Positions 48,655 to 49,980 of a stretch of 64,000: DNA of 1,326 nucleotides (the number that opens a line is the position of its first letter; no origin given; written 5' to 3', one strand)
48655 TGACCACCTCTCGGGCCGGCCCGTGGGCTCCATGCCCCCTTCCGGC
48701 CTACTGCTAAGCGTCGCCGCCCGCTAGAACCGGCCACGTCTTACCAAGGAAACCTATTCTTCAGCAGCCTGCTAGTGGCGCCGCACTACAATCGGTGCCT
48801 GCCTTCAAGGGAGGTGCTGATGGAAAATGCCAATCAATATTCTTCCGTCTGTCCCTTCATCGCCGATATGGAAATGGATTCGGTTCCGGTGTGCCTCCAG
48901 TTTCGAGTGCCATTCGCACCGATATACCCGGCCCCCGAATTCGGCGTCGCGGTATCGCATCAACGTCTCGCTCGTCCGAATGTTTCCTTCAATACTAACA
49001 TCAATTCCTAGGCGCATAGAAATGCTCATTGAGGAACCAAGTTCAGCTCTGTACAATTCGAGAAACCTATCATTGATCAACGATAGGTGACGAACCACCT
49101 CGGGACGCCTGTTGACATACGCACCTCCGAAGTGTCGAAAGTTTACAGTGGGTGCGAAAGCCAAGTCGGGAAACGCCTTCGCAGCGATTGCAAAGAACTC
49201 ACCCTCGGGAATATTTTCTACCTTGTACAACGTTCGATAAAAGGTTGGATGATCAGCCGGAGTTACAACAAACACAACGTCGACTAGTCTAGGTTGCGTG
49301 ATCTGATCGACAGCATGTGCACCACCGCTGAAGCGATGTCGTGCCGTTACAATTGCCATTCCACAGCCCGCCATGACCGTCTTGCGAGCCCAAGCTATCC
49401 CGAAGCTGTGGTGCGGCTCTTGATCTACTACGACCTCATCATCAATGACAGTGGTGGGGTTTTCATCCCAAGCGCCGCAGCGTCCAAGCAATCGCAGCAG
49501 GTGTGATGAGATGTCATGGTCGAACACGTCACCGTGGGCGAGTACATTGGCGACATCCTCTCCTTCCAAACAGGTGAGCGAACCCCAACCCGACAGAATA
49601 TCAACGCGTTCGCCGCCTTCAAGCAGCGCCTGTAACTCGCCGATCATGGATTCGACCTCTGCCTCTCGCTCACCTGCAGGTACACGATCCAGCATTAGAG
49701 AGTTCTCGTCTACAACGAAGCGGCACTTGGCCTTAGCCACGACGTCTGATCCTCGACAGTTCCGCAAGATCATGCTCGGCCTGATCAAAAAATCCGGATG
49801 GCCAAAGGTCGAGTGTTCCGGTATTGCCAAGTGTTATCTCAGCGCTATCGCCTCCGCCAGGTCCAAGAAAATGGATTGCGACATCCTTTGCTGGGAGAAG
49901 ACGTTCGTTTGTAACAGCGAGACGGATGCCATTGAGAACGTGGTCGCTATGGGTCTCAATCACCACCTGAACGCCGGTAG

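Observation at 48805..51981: DUF262 + DUF3696-type ABC ATPase + unknown protein: second defence-like, translationally coupled operon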

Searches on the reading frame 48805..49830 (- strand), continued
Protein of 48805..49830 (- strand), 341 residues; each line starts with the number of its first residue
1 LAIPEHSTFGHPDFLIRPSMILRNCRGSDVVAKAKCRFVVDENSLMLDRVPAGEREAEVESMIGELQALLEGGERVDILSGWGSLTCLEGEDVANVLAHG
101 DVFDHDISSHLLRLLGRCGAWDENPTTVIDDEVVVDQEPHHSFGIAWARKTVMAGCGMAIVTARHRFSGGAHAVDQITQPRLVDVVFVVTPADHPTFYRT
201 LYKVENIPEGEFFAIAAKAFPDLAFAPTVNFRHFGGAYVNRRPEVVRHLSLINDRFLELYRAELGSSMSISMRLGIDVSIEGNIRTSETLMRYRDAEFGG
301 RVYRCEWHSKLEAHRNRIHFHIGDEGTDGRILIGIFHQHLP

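Call 43: find_related_loci(query=A1, collection=genome_contigs, flank=5000)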
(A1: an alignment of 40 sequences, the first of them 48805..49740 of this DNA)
Query A1 (311 aa) in genome_contigs; peptide patterns used: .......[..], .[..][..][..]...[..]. (x = any residue, [..] = any of these).
42 stretches matched a pattern; 27 encode a relative of the query (tblastn E <= 1e-3); 27 distinct loci.
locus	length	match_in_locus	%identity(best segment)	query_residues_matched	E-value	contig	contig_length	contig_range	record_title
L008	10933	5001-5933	86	1-311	2e-168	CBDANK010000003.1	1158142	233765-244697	MAG: Dehalococcoidia bacterium isolate a1dbf65f-fdea-4ccb-8455-25db03c06324 genome assembly, contig: contig_3, whole gen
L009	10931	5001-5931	81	1-311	5e-140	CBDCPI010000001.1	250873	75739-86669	MAG: Dehalococcoidia bacterium isolate 2c126bea-bcd9-4278-a32a-30754f00bea4 genome assembly, contig: contig_1, whole gen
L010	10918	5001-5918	50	5-310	4e-93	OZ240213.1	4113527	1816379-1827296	MAG: Dehalococcoidia bacterium isolate 72fd1f58-039a-43d1-a234-fad5f02d9593 genome assembly, chromosome: 1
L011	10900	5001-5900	48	7-310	1e-84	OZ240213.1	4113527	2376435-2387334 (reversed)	MAG: Dehalococcoidia bacterium isolate 72fd1f58-039a-43d1-a234-fad5f02d9593 genome assembly, chromosome: 1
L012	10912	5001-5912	43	5-310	2e-74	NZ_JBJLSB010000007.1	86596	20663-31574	Kineococcus sp. SYSU DK010 NODE_7_length_86596_cov_43.310909, whole genome shotgun sequence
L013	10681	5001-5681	52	84-310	2e-73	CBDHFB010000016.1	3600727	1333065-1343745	MAG: Dehalococcoidia bacterium isolate 5892fe59-49e4-48a8-8c95-40c51a55cd3e genome assembly, contig: contig_12, whole ge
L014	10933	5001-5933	79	1-311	3e-167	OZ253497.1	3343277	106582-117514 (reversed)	MAG: Dehalococcoidia bacterium isolate 26888d32-e7c5-4b4d-ad7e-377fcaf888ab genome assembly, chromosome: 1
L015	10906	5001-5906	40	7-310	8e-59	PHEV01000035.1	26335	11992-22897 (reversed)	MAG: Actinobacteria bacterium HGW-Actinobacteria-5 08E140C01_scaffold_1305, whole genome shotgun sequence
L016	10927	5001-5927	41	2-310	4e-55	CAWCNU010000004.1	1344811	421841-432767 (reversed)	MAG: uncultured Actinomycetes bacterium isolate MFD04212.bin.1.24 genome assembly, contig: contig_5653, whole genome sho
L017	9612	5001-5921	36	2-310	2e-52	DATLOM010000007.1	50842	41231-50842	MAG TPA_asm: Acidimicrobiales bacterium isolate SMAG_U13826 k141_3870560, whole genome shotgun sequence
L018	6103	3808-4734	32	5-310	3e-43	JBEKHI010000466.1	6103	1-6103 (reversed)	MAG: Streptosporangiaceae bacterium isolate SPRUCE 273 SPRUCE_273_466, whole genome shotgun sequence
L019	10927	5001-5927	32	5-310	3e-43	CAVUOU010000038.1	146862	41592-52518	MAG: uncultured Actinomycetota bacterium isolate MFD06092.bin.2.63 genome assembly, contig: contig_83055, whole genome s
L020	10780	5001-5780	36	55-311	5e-43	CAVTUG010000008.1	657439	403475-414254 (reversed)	MAG: uncultured Actinomycetota bacterium isolate MFD04967.bin.2.91 genome assembly, contig: contig_23290, whole genome s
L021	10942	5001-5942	32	7-310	3e-39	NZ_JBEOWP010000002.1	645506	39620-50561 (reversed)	Micromonospora sp. NPDC002389 NPDC002389_40_C2.ctg-0002, whole genome shotgun sequence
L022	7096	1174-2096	44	7-310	5e-36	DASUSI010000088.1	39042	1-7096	MAG TPA_asm: Micromonosporaceae bacterium isolate SMAG_U1732 k141_1205832, whole genome shotgun sequence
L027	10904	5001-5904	52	7-311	5e-35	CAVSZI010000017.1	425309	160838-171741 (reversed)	MAG: uncultured Actinomycetes bacterium isolate MFD05502.bin.1.143 genome assembly, contig: contig_6554, whole genome sh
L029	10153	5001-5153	65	260-310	1e-17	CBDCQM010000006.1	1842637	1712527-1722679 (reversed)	MAG: Dehalococcoidia bacterium isolate 9ac7512b-c8f4-466b-95df-5190cdad7ee7 genome assembly, contig: contig_6, whole gen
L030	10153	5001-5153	65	260-310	5e-17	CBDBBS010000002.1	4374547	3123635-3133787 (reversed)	MAG: Dehalococcoidia bacterium isolate ddb4ac3d-8f21-48f8-a382-dd94587b0ab6 genome assembly, contig: contig_2, whole gen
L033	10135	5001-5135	62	266-310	2e-12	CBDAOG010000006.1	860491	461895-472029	MAG: Dehalococcoidia bacterium isolate 0aa05121-dee9-464a-b52f-06bcf9350706 genome assembly, contig: contig_6, whole gen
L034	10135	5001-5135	62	266-310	2e-12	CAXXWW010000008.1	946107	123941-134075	MAG: Dehalococcoidia bacterium isolate 6f417b46-71ab-4e31-a275-6032fe6bf018 genome assembly, contig: contig_8, whole gen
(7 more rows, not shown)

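Call 47: search_protein_representatives(alignment_id=A1)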
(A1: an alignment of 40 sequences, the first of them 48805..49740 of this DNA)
Query: 40 sequences, 308 profile positions. Proteins with E-value up to 0.001 (for the whole library): 739; up to 1e-10: 552; up to 1e-30: 241. The best 150 are listed.
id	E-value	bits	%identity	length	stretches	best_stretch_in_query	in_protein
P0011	2.3e-132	457.2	-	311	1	2-307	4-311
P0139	2.4e-123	427.6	-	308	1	2-307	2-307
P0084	2.3e-118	411.2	-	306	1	4-308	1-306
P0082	5.4e-118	410.0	-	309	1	1-308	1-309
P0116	1.8e-111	388.6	-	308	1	2-308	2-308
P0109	2.2e-110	385.0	-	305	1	1-308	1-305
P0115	3.8e-109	381.0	-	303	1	4-308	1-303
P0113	5.9e-109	380.3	-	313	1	4-308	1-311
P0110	5.0e-105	367.4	-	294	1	4-308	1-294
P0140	6.5e-105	367.1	-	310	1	1-308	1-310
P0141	6.8e-105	367.0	-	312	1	2-308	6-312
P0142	1.5e-103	362.6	-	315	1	2-308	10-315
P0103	1.7e-103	362.4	-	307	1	4-308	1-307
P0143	5.8e-102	357.4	-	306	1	1-308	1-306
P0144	1.1e-101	356.5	-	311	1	2-308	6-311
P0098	2.5e-98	345.5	-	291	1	22-308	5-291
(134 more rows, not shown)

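Call 49: search_protein_families(library=pfam, alignment_id=A3, max_evalue=1)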
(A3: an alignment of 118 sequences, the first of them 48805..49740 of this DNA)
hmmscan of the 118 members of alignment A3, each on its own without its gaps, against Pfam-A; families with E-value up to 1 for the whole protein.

A. member 1, window:48805-49740:- (311 aa): 0 families

B. families by the number of members that match (of 118 scanned): 47 families (the first 25 are shown)
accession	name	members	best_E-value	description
PF21036.3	EryCIII-like_N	10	0.00044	Erythromycin biosynthesis protein CIII-like, N-terminal domain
PF25051.1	WHD_MCM8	1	0.0016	MCM8 winged helix domain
PF06586.17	TraK_N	1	0.0041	TraK N-terminal domain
PF01903.22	CbiX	1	0.0094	CbiX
PF11304.13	DUF3106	1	0.013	Protein of unknown function (DUF3106)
PF19860.4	DUF6334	1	0.015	Family of unknown function (DUF6334)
PF15733.10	DUF4682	1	0.026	Domain of unknown function (DUF4682)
PF11053.13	DNA_Packaging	1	0.028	Terminase DNA packaging enzyme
PF14561.12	TPR_20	1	0.046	Tetratricopeptide repeat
PF03951.24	Gln-synt_N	1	0.049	Glutamine synthetase, beta-Grasp domain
PF21296.3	APAF-1-like_WHD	1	0.051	Apoptotic protease-activating factor 1-like, winged-helix domain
PF14066.11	DUF4256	1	0.059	Protein of unknown function (DUF4256)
PF02434.22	Fringe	1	0.066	Fringe-like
PF10193.14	Telomere_reg-2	1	0.082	Telomere length regulation protein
PF09798.14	LCD1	1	0.083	DNA damage checkpoint protein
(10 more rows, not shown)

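Call 76: search_protein_families(library=padloc, alignment_id=A3, max_evalue=0.001)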
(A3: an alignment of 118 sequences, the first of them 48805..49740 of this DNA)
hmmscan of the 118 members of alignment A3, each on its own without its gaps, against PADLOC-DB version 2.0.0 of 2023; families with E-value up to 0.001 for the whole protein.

A. member 1, window:48805-49740:- (311 aa): 5 families
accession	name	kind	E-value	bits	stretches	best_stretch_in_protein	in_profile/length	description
PDLC03914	NsnC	-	1.1e-76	256.2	1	6-311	1-313/314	-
PDLC03908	NsnC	-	5.5e-19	66.8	1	167-311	144-297/298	-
PDLC03899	NsnC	-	6.4e-13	46.7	1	154-310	126-299/299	-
PDLC03912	NsnC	-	3.5e-06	25.1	1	181-311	187-311/316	-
PDLC03879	NsnC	-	2.8e-05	21.9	1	184-304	187-297/305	-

B. families by the number of members that match (of 118 scanned): 11 families
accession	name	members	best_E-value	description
PDLC03914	NsnC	118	4.5e-108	-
PDLC03908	NsnC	118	7.7e-36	-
PDLC03899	NsnC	118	2.8e-32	-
PDLC03879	NsnC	114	1.4e-17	-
PDLC03912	NsnC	110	2.3e-20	-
PDLC03915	NsnC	58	1.2e-11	-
PDLC03896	NsnC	40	1.5e-11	-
PDLC03884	NsnC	2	1.2e-07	-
PDLC03891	NsnC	2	2e-06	-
PDLC03904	NsnC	1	2.3e-06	-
PDLC04161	HEC-07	1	7.3e-05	-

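Call 78: find_related_loci(query=A1, collection=viral_contigs, flank=5000)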
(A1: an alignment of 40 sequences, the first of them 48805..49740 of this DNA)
Query A1 (311 aa) in viral_contigs; peptide patterns used: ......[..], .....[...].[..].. (x = any residue, [..] = any of these).
35 stretches matched a pattern, but none encodes a relative of the query by tblastn (E <= 1e-3).

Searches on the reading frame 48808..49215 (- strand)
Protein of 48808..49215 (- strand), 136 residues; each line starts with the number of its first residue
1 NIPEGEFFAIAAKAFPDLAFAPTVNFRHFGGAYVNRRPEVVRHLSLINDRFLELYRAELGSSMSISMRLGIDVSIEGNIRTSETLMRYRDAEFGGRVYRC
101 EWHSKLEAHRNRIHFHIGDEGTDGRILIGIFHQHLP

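Call 31: predict_structure(alignment_id=A2)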
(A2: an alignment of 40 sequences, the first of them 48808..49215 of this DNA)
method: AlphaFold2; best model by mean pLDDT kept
length: 136 residues; sequences in the alignment: 40
mean_pLDDT: 94.6   pTM: 0.89
mean pLDDT of the five models: 94.6, 94.3, 94.1, 94.1, 92.9
residues with pLDDT >= 90: 119; 70-90: 14; 50-70: 3; < 50: 0
segments of 3 or more residues with pLDDT < 50: none
pLDDT, mean of each block of 10 residues (from residue 1): 94 98 96 96 98 97 98 83 87 97 94 97 98 88
secondary structure, 60 per line:
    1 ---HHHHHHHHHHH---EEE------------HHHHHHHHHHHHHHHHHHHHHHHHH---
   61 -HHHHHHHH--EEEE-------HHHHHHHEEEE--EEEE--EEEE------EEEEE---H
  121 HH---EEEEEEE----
elements in order: H4-14 E18-20 H33-57 H62-69 E72-75 H83-89 E90-93 E96-99 E102-105 E112-116 E126-132

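Call 33: fold_search(model_id=the predicted structure, library=pdb)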
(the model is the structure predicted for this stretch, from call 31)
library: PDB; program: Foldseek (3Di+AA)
matches with E <= 10: 33; with E <= 0.001: 0
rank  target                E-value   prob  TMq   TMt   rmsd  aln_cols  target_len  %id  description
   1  4uj3_T                1.7e+00  0.03  0.20  0.17  15.4       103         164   14  Crystal structure of human Rab11-Rabin8-FIP3 (released 2015-08-12)
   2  4uj3_B                1.8e+00  0.05  0.19  0.17   9.3        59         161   20  Crystal structure of human Rab11-Rabin8-FIP3 (released 2015-08-12)
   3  4uj3_E                2.1e+00  0.02  0.16  0.14  14.7        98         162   13  Crystal structure of human Rab11-Rabin8-FIP3 (released 2015-08-12)
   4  4uj5_C                2.2e+00  0.06  0.20  0.17   9.4        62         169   18  Crystal structure of human Rab11-Rabin8-FIP3 (released 2015-08-12)
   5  4uj3_N                3.3e+00  0.06  0.20  0.17  10.1        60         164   15  Crystal structure of human Rab11-Rabin8-FIP3 (released 2015-08-12)
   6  2hmj_B                3.8e+00  0.01  0.12  0.09   9.0        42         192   10  Crystal Structure of the Naphthalene 1,2-Dioxygenase Phe-352-Val Mutant. (released 2006-10-10)
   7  8pu0_B                4.3e+00  0.03  0.19  0.05   6.9        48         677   12  Cryo-EM structure of human Elp123 in complex with tRNA, desulpho-CoA, 5'-deoxyadenosine and methionine (released 2024-04-17)
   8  5ys2_A                4.3e+00  0.01  0.15  0.12  17.9       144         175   13  Structure of the domain IV(D_IV) of Pseudorabies virus glycoprotein B( PRV gB) (released 2017-12-27)
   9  8zec_A                4.3e+00  0.00  0.12  0.11  16.1       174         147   13  AtoB in complex with substrate analogue (released 2025-05-14)
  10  9jlm_B                4.9e+00  0.00  0.12  0.11  16.3       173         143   13  Crystal structure of aldolase AtoB 1.9A (released 2025-03-12)
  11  7kdp_A                5.2e+00  0.01  0.16  0.06  21.9       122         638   19  HCMV prefusion gB in complex with fusion inhibitor WAY-174865 (released 2021-03-17)
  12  6mzm_A                5.2e+00  0.00  0.10  0.04  13.2        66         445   18  Human TFIID bound to promoter DNA and TFIIA (released 2018-11-28)
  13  6mzl_A                5.2e+00  0.00  0.10  0.04  13.2        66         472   18  Human TFIID canonical state (released 2018-11-28)
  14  6dgi_B                5.6e+00  0.02  0.15  0.06  11.5        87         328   14  The crystal structure of D-alanyl-alanine synthetase A from Vibrio cholerae O1 biovar eltor str. N16961 (released 2018-05-30)
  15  7qca_SE0              5.6e+00  0.01  0.13  0.08   9.5        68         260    7  Spraguea lophii ribosome (released 2022-11-30)
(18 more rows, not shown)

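Call 64: fold_search(model_id=the predicted structure, library=viral)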
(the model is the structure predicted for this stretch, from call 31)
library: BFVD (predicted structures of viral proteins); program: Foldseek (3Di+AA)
matches with E <= 10: 82; with E <= 0.001: 0
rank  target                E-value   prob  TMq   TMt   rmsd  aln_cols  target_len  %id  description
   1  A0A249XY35            5.3e-01  0.04  0.21  0.06  20.3       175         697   13  Baseplate wedge subunit [Proteus phage PM2]
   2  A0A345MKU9            1.0e+00  0.04  0.17  0.23   6.2        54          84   18  (no name in the UniProt tables at hand)
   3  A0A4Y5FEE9            1.0e+00  0.03  0.18  0.21  16.4       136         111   11  Uncharacterized protein [Lactobacillus phage 521B]
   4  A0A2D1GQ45            1.6e+00  0.01  0.09  0.10  13.0        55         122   18  DUF7246 domain-containing protein [Mycobacterium phage Kumao]
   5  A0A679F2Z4            2.5e+00  0.02  0.18  0.13  17.2       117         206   13  Genome polyprotein (Fragment) [Hepatovirus A]
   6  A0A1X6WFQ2            2.7e+00  0.01  0.15  0.13  16.2       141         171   11  (no name in the UniProt tables at hand)
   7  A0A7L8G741            2.9e+00  0.02  0.18  0.23   9.2        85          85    9  (no name in the UniProt tables at hand)
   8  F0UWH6                2.9e+00  0.01  0.16  0.05  26.4       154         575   16  Genome polyprotein (Fragment) [Hepatovirus A]
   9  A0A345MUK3            2.9e+00  0.01  0.12  0.07  17.7       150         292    9  (no name in the UniProt tables at hand)
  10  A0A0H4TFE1            3.1e+00  0.02  0.17  0.18  13.1        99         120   11  (no name in the UniProt tables at hand)
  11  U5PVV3                3.3e+00  0.02  0.16  0.19  21.7        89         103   15  Uncharacterized protein [Acinetobacter phage Presley]
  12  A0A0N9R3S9            3.5e+00  0.02  0.16  0.09   5.8        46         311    6  Uncharacterized protein [Chrysochromulina ericina virus CeV-01B]
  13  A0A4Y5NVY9            4.0e+00  0.09  0.26  0.21   6.3        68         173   10  (no name in the UniProt tables at hand)
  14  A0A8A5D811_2          4.0e+00  0.06  0.29  0.05   8.8       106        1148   11  Polyprotein (Fragment) [Neofusicoccum parvum endornavirus 1]
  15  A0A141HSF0            4.0e+00  0.03  0.23  0.25  11.4        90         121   13  (no name in the UniProt tables at hand)
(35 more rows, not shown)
